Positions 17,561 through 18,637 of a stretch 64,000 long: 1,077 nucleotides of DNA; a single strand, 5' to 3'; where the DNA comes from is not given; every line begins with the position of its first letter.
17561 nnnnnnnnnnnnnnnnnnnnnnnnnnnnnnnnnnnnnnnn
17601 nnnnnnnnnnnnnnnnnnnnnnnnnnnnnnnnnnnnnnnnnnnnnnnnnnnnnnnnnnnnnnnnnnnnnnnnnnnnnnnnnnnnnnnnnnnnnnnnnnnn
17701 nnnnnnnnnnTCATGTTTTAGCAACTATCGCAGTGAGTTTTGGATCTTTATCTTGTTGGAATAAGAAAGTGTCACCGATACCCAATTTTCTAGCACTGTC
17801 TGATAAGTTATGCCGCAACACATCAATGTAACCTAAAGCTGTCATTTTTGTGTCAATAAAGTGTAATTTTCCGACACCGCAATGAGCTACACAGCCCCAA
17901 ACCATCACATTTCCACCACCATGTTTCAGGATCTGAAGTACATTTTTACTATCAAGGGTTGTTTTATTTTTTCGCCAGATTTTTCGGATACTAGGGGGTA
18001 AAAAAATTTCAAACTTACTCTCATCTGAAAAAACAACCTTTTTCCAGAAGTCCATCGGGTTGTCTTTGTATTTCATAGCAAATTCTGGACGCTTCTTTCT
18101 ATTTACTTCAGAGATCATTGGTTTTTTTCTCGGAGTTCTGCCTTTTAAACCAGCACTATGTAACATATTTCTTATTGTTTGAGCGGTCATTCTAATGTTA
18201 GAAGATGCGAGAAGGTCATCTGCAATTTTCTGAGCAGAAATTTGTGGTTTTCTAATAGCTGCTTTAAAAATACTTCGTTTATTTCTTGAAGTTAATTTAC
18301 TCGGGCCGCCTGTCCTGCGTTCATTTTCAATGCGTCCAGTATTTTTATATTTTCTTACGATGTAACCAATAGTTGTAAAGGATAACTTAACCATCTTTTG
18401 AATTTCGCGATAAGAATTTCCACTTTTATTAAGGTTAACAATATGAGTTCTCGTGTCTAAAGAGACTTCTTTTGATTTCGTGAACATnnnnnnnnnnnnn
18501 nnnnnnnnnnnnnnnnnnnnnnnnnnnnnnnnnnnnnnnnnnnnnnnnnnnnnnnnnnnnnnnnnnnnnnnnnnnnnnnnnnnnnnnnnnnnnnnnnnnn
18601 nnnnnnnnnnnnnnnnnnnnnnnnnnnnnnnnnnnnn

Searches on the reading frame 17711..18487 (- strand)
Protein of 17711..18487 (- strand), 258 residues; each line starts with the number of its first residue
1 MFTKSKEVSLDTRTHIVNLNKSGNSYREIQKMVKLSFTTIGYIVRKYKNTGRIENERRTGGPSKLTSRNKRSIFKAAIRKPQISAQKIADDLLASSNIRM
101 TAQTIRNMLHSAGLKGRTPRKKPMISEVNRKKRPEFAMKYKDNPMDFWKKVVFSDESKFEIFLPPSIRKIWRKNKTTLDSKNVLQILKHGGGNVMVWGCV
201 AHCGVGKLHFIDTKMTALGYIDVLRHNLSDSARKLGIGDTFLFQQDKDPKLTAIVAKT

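Call 38: search_protein_families(library=pfam, proteins=[window:17711-18487:-], max_evalue=0.01)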
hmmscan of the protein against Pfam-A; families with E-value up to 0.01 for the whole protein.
window:17711-18487:- (258 aa): 8 families
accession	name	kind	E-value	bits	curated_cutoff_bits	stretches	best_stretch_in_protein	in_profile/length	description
PF25787.1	HTH_SB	-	9.9e-22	76.9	43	1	3-53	2-52/53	Sleeping Beauty transposase HTH domain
PF01498.24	HTH_Tnp_Tc3_2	-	5.5e-19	68.6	31.5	1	70-142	1-72/72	Transposase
PF13565.12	HTH_32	-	2.8e-05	25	33.7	1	39-109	1-73/73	Homeodomain-like domain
PF00292.24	PAX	-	0.00011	22.5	22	1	7-96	17-107/125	'Paired box' domain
PF13518.12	HTH_28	-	0.00012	22.6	25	1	13-52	2-41/52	Helix-turn-helix domain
PF01371.25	Trp_repressor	-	0.00014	22.3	27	1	2-45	27-71/88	Trp repressor protein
PF13412.12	HTH_24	-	0.0017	18.3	21.9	0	21-54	15-48/48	Winged helix-turn-helix DNA-binding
PF13384.12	HTH_23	-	0.0026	18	24.6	0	9-51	3-45/50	Homeodomain-like domain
